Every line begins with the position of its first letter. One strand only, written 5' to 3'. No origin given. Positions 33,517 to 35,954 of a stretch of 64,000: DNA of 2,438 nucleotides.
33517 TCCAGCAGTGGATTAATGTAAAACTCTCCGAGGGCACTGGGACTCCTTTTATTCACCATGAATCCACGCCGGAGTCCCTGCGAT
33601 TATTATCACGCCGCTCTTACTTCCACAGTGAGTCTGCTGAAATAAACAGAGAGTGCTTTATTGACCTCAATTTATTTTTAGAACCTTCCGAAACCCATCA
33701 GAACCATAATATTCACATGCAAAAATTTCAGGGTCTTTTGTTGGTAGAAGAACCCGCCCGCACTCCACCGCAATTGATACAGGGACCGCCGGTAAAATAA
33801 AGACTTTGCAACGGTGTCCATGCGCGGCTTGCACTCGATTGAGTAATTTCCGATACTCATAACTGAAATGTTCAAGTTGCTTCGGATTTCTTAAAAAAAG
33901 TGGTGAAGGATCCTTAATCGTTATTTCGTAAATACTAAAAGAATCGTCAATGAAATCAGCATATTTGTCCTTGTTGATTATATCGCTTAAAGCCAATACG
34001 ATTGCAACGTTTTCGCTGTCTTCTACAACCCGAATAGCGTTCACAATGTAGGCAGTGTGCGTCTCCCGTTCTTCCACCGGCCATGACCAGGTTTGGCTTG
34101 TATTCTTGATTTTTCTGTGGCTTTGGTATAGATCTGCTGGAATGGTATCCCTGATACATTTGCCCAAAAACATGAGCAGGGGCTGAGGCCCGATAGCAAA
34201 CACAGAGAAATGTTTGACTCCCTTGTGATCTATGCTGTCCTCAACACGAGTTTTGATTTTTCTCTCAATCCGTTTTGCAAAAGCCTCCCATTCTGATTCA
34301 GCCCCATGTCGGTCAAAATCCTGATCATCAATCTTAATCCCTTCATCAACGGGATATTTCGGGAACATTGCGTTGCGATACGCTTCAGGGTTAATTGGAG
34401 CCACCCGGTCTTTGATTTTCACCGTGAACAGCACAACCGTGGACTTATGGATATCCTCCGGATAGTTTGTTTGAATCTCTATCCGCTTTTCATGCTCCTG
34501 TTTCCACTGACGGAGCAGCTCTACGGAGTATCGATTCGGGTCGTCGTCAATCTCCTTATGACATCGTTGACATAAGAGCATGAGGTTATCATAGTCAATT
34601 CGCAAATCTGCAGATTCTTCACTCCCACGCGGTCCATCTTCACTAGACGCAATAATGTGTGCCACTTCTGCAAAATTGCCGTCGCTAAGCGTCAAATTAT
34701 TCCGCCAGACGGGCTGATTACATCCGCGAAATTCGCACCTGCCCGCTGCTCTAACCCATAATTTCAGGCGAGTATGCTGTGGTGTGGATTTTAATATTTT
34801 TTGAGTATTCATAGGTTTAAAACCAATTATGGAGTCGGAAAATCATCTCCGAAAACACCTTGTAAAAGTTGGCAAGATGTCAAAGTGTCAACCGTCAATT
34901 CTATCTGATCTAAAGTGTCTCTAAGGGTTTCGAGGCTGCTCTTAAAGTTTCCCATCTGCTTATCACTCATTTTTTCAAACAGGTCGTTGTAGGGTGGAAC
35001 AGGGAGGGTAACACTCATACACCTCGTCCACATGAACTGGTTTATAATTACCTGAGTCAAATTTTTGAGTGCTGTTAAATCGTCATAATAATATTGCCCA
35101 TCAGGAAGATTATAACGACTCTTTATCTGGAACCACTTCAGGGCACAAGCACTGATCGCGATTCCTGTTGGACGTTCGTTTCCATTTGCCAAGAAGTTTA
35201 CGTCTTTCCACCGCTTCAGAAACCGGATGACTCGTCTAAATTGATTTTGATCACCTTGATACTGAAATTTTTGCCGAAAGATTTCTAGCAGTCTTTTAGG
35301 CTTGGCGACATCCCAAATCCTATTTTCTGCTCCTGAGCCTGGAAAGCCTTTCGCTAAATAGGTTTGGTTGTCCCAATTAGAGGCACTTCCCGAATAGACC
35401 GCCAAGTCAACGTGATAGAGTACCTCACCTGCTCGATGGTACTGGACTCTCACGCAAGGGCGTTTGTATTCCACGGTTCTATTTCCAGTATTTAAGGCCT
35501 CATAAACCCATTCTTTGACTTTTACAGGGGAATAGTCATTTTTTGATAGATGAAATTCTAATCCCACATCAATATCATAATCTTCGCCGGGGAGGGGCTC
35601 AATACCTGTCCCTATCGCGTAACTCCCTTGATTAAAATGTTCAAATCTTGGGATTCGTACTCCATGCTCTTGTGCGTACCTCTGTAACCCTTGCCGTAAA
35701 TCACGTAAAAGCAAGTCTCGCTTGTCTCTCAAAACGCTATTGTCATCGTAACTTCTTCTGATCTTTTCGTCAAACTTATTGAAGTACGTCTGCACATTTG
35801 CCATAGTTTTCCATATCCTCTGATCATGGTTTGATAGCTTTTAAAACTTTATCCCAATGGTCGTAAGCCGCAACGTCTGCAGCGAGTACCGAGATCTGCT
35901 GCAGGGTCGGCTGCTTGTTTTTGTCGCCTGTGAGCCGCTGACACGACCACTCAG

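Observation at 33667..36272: Compact CBASS operon (CD-NTase + HNH-SAVED) with an extra, unrecognised first gene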

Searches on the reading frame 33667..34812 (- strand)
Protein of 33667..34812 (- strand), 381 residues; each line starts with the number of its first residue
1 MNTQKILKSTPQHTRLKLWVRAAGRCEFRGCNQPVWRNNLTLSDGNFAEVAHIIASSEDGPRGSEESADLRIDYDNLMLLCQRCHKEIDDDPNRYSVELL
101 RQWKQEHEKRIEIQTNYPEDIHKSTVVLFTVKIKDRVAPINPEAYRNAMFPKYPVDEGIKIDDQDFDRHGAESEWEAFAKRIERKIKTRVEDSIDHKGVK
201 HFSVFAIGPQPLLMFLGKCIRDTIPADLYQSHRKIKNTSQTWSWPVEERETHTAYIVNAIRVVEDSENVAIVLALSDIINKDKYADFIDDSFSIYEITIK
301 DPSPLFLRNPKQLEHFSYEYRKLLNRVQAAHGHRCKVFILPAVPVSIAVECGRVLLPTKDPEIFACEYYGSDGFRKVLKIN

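Call 3: search_protein_families(library=pfam, proteins=[window:33667-34812:-], max_evalue=0.1)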
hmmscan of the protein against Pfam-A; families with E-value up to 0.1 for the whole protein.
window:33667-34812:- (381 aa): 3 families
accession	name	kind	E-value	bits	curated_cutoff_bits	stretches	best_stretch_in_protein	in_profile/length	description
PF18145.6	SAVED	-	1e-36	126.9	26.2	1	182-380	1-190/190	SMODS-associated and fused to various effectors sensor domain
PF01844.29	HNH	-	4.6e-05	23.9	21.4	1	46-87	12-43/47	HNH endonuclease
PF13391.12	HNH_2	-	0.00053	20.2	21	1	26-89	1-59/66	HNH endonuclease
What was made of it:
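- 33667..34812 (-): Cap5-type effector with an N-terminal HNH nuclease and a C-terminal SAVED sensor, 381 aa. Pfam SAVED 1e-36 over residues 182-380 and HNH 4.6e-5 (call 3).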

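Call 4: search_protein_families(library=padloc, proteins=[window:33667-34812:-], max_evalue=0.1)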
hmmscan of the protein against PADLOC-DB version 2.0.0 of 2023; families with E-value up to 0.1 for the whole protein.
window:33667-34812:- (381 aa): 27 families (the best 25 are shown)
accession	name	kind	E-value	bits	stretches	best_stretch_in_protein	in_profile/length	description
PDLC00739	Effector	-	9.9e-117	388.4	1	8-381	6-376/378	Endonuclease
PDLC01997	SAVED1--SAVED_HNH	-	8.1e-111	369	1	8-381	4-368/368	-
PDLC00746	Effector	-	6.9e-105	349.2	1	8-381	15-388/389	Endonuclease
PDLC00749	Effector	-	2.8e-73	245.2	1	7-381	13-394/395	Endonuclease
PDLC00743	Effector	-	6.8e-53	178.2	1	14-379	7-383/384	Endonuclease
PDLC00740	Effector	-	1.2e-49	167.1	1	9-380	15-383/391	Endonuclease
PDLC01998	SAVED1--SAVED_HNH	-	2.4e-46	156.6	1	10-367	114-475/506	-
PDLC00742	Effector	-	4.8e-42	142.4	1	11-354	122-482/527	Endonuclease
PDLC00751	Effector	-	6.9e-42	142.1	1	10-364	131-494/530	Endonuclease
PDLC00747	Effector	-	1.9e-39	133.9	1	14-368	16-359/373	Endonuclease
PDLC01999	SAVED1--SAVED_HNH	-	2.5e-32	110.3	1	10-379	16-379/387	-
PDLC00738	Effector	-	6.9e-29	98.9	1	12-377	149-514/529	Endonuclease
PDLC02000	Effector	-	3.3e-27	93.5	1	12-370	148-503/524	SAVED1--SAVED_HNH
PDLC04772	PDC-M68A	-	8.7e-24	82.9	1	9-113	4-110/253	-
PDLC00406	SduA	-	1.4e-12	46.3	1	12-112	20-117/326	DUF4263 domain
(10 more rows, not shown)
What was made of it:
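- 33667..34812 (-): PADLOC Effector/Endonuclease, 9.9e-117, and SAVED_HNH, 8e-111 (call 4).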

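Call 6: search_protein_families(library=ncbifam, proteins=[window:33667-34812:-], max_evalue=0.1)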
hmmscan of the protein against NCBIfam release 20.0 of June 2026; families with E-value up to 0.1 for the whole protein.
window:33667-34812:- (381 aa): 1 family
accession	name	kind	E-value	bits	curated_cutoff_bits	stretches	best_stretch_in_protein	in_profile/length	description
NF033611.0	SAVED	domain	2.5e-31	109.1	33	1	145-380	24-259/261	SAVED domain-containing protein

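Call 42: search_solved_structures(query=window:33667-34812:-, max_evalue=0.001, show_alignments=1)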
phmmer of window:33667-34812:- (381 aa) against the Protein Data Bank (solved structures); distinct sequences matched with E-value up to 0.001: 7.
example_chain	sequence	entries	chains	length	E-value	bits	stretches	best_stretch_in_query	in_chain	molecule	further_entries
8ysq_A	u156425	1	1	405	4.5e-57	197.1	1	10-381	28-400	SAVED domain-containing protein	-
7rwk_A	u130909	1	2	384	5.1e-38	134.4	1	8-363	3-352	SAVED domain-containing protein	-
7rwm_A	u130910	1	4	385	2.8e-29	105.7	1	2-353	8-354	SAVED domain-containing protein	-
8fm1_A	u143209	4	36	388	7.5e-17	64.8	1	10-359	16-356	SAVED domain-containing protein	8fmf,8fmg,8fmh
9om4_A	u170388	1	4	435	1.1e-16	64.2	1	13-122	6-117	HNH endonuclease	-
9dif_A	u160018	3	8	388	1.8e-15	60.2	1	10-359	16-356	HNH endonuclease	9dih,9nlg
7rws_A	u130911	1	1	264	3.4e-09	39.6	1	197-353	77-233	SAVED domain-containing protein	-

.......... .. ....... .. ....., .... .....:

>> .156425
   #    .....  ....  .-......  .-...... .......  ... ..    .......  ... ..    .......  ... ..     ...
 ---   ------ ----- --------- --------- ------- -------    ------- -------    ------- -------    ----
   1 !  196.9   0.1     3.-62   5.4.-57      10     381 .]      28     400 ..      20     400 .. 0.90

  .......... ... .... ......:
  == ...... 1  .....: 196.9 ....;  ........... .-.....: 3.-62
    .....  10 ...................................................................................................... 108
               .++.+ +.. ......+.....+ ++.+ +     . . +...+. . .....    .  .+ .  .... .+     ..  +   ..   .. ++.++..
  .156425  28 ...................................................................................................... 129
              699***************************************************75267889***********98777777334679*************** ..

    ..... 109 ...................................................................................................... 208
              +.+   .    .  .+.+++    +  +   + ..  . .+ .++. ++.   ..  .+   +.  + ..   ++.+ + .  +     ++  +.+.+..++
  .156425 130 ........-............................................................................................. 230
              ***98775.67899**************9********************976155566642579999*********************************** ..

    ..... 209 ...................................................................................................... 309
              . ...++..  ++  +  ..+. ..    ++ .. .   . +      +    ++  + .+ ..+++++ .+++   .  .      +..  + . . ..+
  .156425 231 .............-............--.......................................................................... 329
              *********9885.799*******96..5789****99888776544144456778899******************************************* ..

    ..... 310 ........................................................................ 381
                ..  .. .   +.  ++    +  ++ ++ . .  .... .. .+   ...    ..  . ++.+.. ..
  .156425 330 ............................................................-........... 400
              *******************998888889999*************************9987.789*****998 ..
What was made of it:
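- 33667..34812 (-): PDB 8YSQ at 4.5e-57 and Cap5 7RWK at 5e-38 (call 42).
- Closest known: Type I CBASS with a Cap5. Same: Cap5 aligns end to end with solved Cap5 proteins (call 42).
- Checked: The HNH-SAVED effector at 33667..34812(-), 381 aa, is confirmed (calls 3, 4, 6, 42).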

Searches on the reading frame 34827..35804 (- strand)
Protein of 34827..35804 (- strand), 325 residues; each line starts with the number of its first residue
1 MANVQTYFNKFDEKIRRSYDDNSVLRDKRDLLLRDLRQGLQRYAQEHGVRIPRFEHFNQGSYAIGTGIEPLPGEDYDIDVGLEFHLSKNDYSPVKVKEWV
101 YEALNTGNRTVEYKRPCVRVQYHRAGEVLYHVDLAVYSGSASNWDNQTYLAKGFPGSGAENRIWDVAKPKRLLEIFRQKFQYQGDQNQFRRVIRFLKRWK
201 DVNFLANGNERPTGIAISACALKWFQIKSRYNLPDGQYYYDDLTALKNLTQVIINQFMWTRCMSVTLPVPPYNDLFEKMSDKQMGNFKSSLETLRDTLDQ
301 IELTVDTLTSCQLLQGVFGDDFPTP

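Call 3: search_protein_families(library=pfam, proteins=[window:34827-35804:-], max_evalue=0.1)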
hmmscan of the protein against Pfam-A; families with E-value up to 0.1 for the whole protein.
window:34827-35804:- (325 aa): 3 families
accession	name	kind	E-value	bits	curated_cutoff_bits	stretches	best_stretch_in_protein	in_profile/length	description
PF21654.3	DncV-like_NTFase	-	1.6e-14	55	24.9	1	56-137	3-90/90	Cyclic GMP-AMP synthase DncV-like, nucleotidyltransferase domain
PF18144.7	SMODS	-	5.6e-05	23.9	26.5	1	4-123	3-121/164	Second Messenger Oligonucleotide or Dinucleotide Synthetase domain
PF21713.2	DncV_C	-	0.013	15.9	28.4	1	188-230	3-42/135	Cyclic GMP-AMP synthase, C-terminal domain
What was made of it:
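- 34827..35804 (-): CD-NTase (CBASS cyclase), 325 aa. Pfam DncV-like_NTFase, 1.6e-14 (call 3).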

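Call 4: search_protein_families(library=padloc, proteins=[window:34827-35804:-], max_evalue=0.1)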
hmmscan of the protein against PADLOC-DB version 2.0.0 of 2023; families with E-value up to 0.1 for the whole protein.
window:34827-35804:- (325 aa): 28 families (the best 25 are shown)
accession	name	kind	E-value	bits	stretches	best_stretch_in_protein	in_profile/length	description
PDLC00795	Cyclase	-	5.6e-106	352.4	1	1-325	1-319/340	oligonucleotide-cyclase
PDLC00774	Cyclase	-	4.2e-46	155.6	1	1-323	1-286/316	oligonucleotide-cyclase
PDLC00824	Cyclase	-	2.5e-29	100.4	1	11-325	18-315/466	oligonucleotide-cyclase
PDLC00778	Cyclase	-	4.3e-26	89.7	1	1-240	1-228/455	oligonucleotide-cyclase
PDLC00783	Cyclase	-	6.2e-26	89.2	1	4-322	4-309/349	oligonucleotide-cyclase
PDLC00768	Cyclase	-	6e-22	76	2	162-324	204-347/380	oligonucleotide-cyclase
PDLC00799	Cyclase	-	3.5e-20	70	1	3-300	3-292/449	oligonucleotide-cyclase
PDLC00780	Cyclase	-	1.9e-16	58.2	1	57-319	52-338/388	oligonucleotide-cyclase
PDLC00781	Cyclase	-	2.4e-16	57.8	2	161-324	200-345/380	oligonucleotide-cyclase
PDLC00775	Cyclase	-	2.6e-14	51.1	2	163-323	211-355/389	oligonucleotide-cyclase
PDLC00787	Cyclase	-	9.9e-14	49.4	1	56-323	49-302/333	oligonucleotide-cyclase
PDLC00770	Cyclase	-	1.1e-13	48.9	2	53-134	51-136/509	oligonucleotide-cyclase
PDLC00793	Cyclase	-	4.4e-13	47.2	1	55-323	48-298/462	oligonucleotide-cyclase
PDLC00798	Cyclase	-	2e-12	45.2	1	55-323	47-296/344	oligonucleotide-cyclase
PDLC00823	Cyclase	-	2.5e-11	41.7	1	3-200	4-175/285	oligonucleotide-cyclase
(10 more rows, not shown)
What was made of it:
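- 34827..35804 (-): PADLOC Cyclase PDLC00795, 5.6e-106, full length (call 4).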

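Call 6: search_protein_families(library=ncbifam, proteins=[window:34827-35804:-], max_evalue=0.1)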
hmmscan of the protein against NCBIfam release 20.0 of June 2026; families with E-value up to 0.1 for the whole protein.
window:34827-35804:- (325 aa): 2 families
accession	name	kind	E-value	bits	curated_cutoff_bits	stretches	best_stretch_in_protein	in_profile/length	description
NF041078.1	cGAS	equivalog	5.8e-36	124.3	150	2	162-323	196-339/339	CBASS cGAMP synthase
NF041116.1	CBASS_cyclase_a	equivalog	5.8e-09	35.5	200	1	9-204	5-190/317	CBASS oligonucleotide cyclase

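Call 41: search_solved_structures(query=window:34827-35804:-, max_evalue=0.001)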
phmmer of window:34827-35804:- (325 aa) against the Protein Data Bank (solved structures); distinct sequences matched with E-value up to 0.001: 5.
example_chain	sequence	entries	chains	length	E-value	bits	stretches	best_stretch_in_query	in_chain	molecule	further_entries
8ysd_A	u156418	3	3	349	2e-71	244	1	1-325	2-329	Nucleotidyltransferase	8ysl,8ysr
8ysc_A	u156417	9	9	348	2e-71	244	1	1-325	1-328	Nucleotidyltransferase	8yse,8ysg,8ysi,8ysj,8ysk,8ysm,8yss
8ysn_A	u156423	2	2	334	5.5e-70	239.3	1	1-325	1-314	Nucleotidyltransferase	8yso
7ljo_A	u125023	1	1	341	1.6e-15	60.3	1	2-303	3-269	CD-NTase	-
9woo_A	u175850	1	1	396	2e-05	27.1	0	56-134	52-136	Cyclic GMP-AMP synthase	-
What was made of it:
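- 34827..35804 (-): PDB 8YSC/8YSD at 2e-71 and BfCdnB 7LJO at 1.6e-15 (call 41).
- On CD-NTase clade assignment (A-H): The solved CdnG enzymes do not appear (call 41).
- Closest known: Type I CBASS with a Cap5. Different: Its nearest named structure is the clade-B enzyme BfCdnB (7LJO, 1.6e-15), and its best match is an unnamed 'nucleotidyltransferase' series (8YSC, 8YSD, 8YSN, 2e-71) (call 41).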

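Call 45: find_homologous_proteins(query=window:34827-35804:-, max_evalue=1e-40)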
Query window:34827-35804:- (325 aa): 1350 proteins with E <= 1e-40 among 2092 candidates; the best 120 are listed.
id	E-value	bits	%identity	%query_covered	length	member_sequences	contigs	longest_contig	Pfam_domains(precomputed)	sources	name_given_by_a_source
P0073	5.8e-224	760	100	100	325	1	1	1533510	PF21654.4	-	-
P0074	1.0e-181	621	81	100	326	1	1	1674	PF21713.3,PF21654.4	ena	-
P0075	3.3e-174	597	79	100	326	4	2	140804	PF21713.3,PF21654.4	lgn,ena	-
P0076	8.2e-174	595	78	100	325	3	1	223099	PF21713.3,PF21654.4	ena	-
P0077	2.4e-173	594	78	100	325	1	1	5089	PF21713.3,PF21654.4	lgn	-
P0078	9.1e-173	592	77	100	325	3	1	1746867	PF18144.8,PF21654.4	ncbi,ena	-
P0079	1.3e-172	591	78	100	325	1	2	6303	PF21654.4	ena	-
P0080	2.2e-172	591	78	100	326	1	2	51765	PF21713.3,PF21654.4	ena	-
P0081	6.9e-172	589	78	100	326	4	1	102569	PF21713.3,PF18144.8,PF21654.4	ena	-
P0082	2.1e-171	587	78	100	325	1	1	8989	PF21654.4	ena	-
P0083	2.6e-171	587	78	100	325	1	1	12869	PF21654.4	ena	-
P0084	8.2e-171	586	77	100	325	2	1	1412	PF18144.8,PF21654.4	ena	-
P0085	1.9e-170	584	77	100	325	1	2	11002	PF21713.3,PF18144.8,PF21654.4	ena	-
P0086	1.7e-169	581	77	100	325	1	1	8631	PF21713.3,PF18144.8,PF21654.4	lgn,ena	-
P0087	2.6e-169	581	77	100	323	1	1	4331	PF21713.3,PF18144.8,PF21654.4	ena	-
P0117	1.5e-155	535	71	100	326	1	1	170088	PF21654.4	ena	-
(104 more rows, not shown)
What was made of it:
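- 34827..35804 (-): At least 90 homologues with 64% identity or more are listed (call 45).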

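Call 46: find_encoding_contigs(protein=P0117, flank=5000, max_places=2)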
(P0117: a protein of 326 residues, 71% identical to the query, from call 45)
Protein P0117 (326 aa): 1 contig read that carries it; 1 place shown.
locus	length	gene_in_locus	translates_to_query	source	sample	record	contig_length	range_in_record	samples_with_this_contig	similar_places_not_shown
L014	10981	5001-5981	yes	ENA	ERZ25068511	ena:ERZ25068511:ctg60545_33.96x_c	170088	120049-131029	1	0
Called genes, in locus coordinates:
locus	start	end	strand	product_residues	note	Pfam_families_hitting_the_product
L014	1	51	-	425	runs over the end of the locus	PF13546:DDE_5, PF01609:DDE_Tnp_1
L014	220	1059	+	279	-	PF00565:SNase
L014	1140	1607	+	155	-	-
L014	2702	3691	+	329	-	PF01734:Patatin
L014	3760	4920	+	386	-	PF21654:DncV-like_NTFase (weak)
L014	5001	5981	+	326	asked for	PF21654:DncV-like_NTFase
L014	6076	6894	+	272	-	PF05708:Peptidase_C92 (faint)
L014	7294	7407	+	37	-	-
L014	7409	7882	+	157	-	-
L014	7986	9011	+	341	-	PF08450:SGL (weak), PF26549:Tricorn_N, PF26550:Tricorn_2nd, PF07676:PD40 (weak), PF00930:DPPIV_N (weak), PF26549:Tricorn_N, PF07676:PD40, PF26549:Tricorn_N (weak), +1 more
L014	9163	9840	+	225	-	PF08281:Sigma70_r4_2, PF00196:GerE (weak), PF04545:Sigma70_r4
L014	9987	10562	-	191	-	PF04542:Sigma70_r2, PF04545:Sigma70_r4, PF08281:Sigma70_r4_2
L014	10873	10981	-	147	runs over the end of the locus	PF12728:HTH_17 (weak)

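Call 47: find_encoding_contigs(protein=P0075, flank=5000, max_places=3)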
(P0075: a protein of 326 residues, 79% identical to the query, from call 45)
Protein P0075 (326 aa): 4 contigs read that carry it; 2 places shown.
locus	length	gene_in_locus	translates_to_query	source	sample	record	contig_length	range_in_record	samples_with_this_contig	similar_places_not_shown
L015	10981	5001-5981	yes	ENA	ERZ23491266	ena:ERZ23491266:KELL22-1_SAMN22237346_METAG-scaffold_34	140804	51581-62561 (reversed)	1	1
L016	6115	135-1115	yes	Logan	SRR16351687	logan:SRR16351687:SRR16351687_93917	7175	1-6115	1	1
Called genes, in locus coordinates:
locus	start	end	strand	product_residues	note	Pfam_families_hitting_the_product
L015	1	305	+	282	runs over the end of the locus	PF02195:ParB_N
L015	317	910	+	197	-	PF23433:DUF7119, PF17762:HTH_ParB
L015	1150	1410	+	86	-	-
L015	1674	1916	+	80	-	-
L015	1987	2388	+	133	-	-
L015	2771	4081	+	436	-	PF02646:RmuC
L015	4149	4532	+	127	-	-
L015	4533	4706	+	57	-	-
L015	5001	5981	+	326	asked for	PF21654:DncV-like_NTFase, PF21713:DncV_C (weak)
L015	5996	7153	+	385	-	PF18145:SAVED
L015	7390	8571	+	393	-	PF08867:FRG, PF00515:TPR_1 (faint), PF07719:TPR_2 (faint), PF13181:TPR_8 (faint), PF13371:TPR_9 (faint), PF13414:TPR_11 (faint), PF13431:TPR_17 (faint)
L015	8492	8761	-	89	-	-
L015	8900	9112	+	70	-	-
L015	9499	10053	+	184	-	-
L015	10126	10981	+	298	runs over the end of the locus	PF14088:DUF4268 (weak)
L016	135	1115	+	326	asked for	PF21654:DncV-like_NTFase, PF21713:DncV_C (weak)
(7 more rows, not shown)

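Call 48: find_encoding_contigs(protein=P0078, flank=5000, max_places=3)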
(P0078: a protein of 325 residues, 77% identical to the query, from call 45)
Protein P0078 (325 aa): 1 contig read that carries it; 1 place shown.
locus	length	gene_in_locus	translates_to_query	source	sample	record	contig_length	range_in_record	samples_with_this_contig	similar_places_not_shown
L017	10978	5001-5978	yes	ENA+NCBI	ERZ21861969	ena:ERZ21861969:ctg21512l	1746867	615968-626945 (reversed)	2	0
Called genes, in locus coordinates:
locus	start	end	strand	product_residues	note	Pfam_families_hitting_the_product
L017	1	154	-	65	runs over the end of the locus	-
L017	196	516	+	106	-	PF01909:NTP_transf_2, PF18765:Polbeta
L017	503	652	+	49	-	-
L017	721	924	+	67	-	-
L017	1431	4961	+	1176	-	PF00176:SNF2-rel_dom, PF00270:DEAD (weak), PF04851:ResIII, PF00271:Helicase_C, PF13020:NOV_C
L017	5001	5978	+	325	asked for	PF18144:SMODS (weak), PF21654:DncV-like_NTFase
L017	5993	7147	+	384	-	PF18145:SAVED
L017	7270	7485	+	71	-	-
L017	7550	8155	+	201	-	-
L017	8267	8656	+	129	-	PF06634:DUF1156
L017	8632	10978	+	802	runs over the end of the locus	-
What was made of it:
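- L014 (71%) has tandem CD-NTases with a patatin gene (calls 46-48).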
